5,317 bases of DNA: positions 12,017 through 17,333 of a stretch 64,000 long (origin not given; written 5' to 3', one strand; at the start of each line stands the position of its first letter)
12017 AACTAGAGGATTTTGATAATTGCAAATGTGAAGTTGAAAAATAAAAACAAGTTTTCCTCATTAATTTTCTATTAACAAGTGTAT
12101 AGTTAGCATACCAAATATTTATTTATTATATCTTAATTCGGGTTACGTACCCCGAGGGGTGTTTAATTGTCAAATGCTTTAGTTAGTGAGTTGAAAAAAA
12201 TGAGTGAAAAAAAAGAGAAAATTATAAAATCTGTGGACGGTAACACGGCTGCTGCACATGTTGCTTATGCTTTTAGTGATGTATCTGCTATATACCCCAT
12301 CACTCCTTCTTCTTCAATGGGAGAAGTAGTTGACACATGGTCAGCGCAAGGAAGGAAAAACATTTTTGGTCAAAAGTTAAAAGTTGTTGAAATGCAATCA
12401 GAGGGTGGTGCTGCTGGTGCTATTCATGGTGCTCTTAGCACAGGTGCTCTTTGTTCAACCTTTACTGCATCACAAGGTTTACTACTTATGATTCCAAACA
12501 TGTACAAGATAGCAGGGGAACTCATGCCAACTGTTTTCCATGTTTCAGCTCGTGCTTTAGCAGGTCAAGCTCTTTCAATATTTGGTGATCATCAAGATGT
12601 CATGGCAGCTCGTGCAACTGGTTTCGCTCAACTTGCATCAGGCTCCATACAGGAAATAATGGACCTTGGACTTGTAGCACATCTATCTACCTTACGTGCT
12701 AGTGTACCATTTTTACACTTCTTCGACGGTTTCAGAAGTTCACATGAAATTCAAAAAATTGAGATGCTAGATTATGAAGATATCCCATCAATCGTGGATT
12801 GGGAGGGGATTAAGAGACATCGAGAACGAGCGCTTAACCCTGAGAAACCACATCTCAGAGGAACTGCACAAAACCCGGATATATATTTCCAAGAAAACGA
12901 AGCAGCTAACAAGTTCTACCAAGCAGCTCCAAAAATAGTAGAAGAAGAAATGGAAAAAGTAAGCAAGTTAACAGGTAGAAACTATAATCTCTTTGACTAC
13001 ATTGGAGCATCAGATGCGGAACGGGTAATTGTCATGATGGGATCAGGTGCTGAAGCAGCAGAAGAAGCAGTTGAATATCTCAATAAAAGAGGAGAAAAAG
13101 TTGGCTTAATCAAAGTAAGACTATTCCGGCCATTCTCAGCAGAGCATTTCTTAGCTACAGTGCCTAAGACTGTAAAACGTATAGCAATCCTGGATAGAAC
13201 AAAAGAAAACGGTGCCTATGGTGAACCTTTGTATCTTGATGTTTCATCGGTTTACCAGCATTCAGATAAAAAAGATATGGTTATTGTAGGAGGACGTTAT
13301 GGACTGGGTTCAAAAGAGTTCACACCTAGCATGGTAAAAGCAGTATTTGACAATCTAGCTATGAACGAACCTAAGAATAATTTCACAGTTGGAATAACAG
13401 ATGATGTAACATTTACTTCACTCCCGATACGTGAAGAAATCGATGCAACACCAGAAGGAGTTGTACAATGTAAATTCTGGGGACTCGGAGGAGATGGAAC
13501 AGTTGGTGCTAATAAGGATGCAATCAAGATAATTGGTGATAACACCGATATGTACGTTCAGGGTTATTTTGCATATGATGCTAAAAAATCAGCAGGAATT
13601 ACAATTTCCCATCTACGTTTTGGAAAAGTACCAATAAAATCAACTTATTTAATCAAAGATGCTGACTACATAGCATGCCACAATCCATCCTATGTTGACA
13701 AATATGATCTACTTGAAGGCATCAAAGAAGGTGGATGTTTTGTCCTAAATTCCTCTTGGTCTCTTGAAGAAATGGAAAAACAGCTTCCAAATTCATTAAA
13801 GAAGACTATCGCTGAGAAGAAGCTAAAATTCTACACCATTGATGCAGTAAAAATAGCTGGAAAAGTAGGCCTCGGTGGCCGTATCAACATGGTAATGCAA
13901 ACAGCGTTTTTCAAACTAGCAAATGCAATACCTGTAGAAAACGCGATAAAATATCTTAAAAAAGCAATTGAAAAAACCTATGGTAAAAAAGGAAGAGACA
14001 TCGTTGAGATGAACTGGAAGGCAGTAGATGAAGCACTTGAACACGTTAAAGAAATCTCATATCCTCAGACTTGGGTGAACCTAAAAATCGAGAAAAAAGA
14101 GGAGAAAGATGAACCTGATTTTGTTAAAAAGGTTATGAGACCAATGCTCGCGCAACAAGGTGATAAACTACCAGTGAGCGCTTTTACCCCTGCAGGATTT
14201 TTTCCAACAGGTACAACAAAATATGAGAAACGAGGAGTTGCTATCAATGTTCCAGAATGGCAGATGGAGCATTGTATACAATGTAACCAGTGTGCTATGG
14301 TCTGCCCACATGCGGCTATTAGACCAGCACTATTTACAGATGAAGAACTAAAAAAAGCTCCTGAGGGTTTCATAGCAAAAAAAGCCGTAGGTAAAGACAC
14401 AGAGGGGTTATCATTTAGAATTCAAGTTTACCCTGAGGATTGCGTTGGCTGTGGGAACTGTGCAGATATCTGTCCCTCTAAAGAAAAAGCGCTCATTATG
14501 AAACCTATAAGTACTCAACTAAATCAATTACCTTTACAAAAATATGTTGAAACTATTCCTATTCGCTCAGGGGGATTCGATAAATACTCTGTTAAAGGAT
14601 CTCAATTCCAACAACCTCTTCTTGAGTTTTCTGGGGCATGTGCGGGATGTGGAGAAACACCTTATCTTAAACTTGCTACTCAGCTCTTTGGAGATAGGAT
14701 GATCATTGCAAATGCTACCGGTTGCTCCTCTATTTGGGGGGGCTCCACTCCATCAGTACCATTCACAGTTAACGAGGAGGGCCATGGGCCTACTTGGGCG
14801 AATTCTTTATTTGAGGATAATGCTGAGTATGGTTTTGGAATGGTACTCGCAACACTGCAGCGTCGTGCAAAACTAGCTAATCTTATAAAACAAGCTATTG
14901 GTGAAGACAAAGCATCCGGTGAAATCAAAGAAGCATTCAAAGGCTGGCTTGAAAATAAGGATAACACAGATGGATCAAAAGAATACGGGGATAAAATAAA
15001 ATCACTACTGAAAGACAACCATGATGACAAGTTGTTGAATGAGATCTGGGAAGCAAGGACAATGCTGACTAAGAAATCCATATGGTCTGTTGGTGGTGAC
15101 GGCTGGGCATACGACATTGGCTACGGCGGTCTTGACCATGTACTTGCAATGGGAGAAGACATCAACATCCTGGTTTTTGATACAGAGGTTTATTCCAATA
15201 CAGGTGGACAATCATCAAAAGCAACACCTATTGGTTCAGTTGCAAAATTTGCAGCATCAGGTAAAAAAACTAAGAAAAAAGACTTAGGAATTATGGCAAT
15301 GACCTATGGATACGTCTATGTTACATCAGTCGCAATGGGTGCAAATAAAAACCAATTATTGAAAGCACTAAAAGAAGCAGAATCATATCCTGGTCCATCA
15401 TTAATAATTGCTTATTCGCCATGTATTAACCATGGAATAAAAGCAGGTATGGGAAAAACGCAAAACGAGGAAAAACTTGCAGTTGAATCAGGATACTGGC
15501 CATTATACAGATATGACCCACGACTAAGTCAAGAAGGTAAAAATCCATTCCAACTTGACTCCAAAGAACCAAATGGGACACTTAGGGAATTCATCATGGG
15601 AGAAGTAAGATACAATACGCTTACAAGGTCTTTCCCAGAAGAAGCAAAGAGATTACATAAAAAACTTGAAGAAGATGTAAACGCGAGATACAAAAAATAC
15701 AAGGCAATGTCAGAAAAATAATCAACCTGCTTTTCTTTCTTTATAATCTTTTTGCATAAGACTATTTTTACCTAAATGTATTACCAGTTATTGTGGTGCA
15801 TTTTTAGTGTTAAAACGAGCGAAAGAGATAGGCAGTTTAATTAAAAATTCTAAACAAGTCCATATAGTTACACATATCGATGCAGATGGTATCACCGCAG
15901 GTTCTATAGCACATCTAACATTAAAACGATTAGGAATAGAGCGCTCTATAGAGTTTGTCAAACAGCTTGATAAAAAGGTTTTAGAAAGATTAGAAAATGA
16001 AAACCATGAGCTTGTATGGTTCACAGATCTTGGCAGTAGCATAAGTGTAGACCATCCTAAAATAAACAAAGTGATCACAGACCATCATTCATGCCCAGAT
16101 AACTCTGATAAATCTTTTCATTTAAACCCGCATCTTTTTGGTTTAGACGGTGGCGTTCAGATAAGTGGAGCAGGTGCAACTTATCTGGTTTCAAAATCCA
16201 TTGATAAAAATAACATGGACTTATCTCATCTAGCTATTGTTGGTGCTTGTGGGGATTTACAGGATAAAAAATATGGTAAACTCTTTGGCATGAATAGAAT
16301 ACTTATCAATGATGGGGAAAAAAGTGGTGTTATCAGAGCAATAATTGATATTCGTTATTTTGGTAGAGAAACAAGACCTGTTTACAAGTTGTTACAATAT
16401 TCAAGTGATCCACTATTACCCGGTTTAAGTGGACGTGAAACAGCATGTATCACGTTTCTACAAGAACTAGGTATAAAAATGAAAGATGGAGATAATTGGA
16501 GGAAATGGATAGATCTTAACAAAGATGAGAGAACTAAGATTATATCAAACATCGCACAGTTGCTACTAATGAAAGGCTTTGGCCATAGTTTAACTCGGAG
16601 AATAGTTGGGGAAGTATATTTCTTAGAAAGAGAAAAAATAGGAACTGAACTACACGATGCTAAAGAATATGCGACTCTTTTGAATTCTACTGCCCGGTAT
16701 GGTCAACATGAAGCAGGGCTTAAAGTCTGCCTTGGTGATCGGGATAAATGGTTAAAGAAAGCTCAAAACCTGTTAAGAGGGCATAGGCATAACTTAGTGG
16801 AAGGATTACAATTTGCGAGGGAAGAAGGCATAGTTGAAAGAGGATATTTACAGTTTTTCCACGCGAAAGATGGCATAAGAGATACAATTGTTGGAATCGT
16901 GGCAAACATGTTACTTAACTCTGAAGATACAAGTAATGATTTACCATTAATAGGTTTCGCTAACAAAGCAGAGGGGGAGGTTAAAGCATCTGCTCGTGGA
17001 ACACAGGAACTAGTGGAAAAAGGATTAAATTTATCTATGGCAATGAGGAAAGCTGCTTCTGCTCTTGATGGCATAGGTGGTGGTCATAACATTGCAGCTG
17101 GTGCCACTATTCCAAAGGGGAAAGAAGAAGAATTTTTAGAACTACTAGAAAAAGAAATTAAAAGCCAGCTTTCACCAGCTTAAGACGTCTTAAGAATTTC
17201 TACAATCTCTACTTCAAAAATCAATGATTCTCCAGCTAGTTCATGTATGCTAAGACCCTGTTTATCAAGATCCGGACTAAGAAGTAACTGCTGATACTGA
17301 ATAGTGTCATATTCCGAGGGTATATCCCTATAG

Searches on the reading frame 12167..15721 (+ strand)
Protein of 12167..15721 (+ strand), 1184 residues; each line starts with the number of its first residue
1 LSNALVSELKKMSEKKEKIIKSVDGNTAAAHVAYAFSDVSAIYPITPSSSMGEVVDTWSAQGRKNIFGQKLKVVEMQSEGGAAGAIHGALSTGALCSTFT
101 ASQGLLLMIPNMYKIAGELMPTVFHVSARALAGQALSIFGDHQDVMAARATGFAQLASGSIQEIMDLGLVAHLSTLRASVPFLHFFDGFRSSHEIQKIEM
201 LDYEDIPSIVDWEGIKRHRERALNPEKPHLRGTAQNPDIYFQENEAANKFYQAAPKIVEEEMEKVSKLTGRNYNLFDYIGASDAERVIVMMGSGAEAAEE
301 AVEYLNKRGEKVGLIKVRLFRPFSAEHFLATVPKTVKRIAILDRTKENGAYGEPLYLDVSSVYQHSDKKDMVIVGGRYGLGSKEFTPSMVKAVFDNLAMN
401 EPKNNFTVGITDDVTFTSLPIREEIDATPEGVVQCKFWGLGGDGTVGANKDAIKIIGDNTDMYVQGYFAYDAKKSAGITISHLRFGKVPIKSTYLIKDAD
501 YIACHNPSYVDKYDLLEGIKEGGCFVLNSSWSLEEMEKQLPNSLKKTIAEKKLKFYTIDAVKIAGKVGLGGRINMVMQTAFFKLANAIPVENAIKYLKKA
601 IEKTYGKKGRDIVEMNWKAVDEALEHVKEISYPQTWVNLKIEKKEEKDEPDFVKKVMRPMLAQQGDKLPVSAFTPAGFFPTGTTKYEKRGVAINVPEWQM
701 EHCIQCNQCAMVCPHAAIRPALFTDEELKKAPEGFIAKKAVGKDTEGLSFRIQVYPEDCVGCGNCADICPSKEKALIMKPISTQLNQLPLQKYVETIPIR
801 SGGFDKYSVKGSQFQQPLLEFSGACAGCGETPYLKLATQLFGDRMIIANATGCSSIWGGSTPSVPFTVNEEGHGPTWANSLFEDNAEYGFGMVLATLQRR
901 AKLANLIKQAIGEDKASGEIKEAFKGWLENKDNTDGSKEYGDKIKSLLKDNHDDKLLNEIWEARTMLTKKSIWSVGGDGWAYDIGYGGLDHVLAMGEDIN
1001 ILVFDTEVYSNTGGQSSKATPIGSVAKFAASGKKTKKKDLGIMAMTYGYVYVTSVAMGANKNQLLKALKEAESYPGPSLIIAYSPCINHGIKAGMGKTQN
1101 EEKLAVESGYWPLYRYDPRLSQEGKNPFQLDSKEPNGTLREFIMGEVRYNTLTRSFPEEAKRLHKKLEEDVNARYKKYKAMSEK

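Call 43: search_protein_families(library=pfam, proteins=[window:12167-15721:+], max_evalue=0.001)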
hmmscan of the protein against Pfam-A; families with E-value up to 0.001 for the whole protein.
window:12167-15721:+ (1184 aa): 17 families
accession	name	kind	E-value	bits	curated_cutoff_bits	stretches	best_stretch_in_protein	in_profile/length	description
PF01855.24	POR_N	-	1.2e-78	264.5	27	1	31-262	1-230/231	Pyruvate flavodoxin/ferredoxin oxidoreductase, thiamine diP-bdg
PF01558.24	POR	-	1.1e-35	123.8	27.4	1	441-625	1-173/173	Pyruvate ferredoxin/flavodoxin oxidoreductase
PF10371.14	EKR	-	2.6e-22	78.8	27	1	643-692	4-55/55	Domain of unknown function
PF17147.9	PFOR_II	-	1.3e-15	58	27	1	284-387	1-99/102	Pyruvate:ferredoxin oxidoreductase core domain II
PF02775.26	TPP_enzyme_C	-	5.7e-11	42.9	21.9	1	969-1081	46-150/151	Thiamine pyrophosphate enzyme, C-terminal TPP binding domain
PF12838.12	Fer4_7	-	9.7e-11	42.4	27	1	702-771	1-50/52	4Fe-4S dicluster domain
PF00037.32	Fer4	-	4.8e-09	36.1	21.1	2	697-719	2-24/24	4Fe-4S binding domain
PF13484.11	Fer4_16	-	2.8e-08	34.9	30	1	702-771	1-65/66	4Fe-4S double cluster binding domain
PF13183.11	Fer4_8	-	8e-08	33.1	27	1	699-772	1-67/68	4Fe-4S dicluster domain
PF14697.11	Fer4_21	-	1.5e-07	31.8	35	0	701-718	6-26/59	4Fe-4S dicluster domain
PF12837.12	Fer4_6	-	1.8e-07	31.2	25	1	695-718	1-24/24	4Fe-4S binding domain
PF13187.11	Fer4_9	-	8e-07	29.4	27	1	702-772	1-50/52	4Fe-4S dicluster domain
PF22338.1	Pyruv_OxRed_insertion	-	9.2e-07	29.3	27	1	899-960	1-60/66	Pyruvate-ferredoxin oxidoreductase, insertion domain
PF13237.11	Fer4_10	-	2.1e-06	28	25.5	1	701-770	7-53/53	4Fe-4S dicluster domain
PF13534.11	Fer4_17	-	1.1e-05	26.3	22.2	0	699-715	42-58/61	4Fe-4S dicluster domain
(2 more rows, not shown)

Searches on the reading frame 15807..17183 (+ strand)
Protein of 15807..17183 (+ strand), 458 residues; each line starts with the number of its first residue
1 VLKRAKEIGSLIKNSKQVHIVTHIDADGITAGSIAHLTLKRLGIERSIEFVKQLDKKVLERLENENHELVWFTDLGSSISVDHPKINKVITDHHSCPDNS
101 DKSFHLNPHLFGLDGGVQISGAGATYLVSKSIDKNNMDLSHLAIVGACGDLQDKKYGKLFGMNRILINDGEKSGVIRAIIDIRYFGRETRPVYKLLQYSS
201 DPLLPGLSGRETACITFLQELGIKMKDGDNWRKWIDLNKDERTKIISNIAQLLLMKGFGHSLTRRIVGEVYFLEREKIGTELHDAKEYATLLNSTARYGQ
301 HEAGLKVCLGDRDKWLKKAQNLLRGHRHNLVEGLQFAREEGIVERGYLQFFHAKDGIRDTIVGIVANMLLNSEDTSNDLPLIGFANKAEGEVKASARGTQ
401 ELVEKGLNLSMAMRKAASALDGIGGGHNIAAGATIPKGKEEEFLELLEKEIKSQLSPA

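Call 43: search_protein_families(library=pfam, proteins=[window:15807-17183:+], max_evalue=0.001)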
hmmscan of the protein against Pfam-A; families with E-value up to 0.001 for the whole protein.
window:15807-17183:+ (458 aa): 3 families
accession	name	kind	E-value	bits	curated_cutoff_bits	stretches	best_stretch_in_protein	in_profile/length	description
PF21763.2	DHH_CID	-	2.2e-28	98.9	27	1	185-266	2-83/84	DHH-CID domain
PF02272.25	DHHA1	-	3.7e-16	59.9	25.9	1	353-452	7-101/102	DHHA1 domain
PF01368.27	DHH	-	5.2e-06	27.2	28.1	1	18-128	2-101/125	DHH family, N-terminal domain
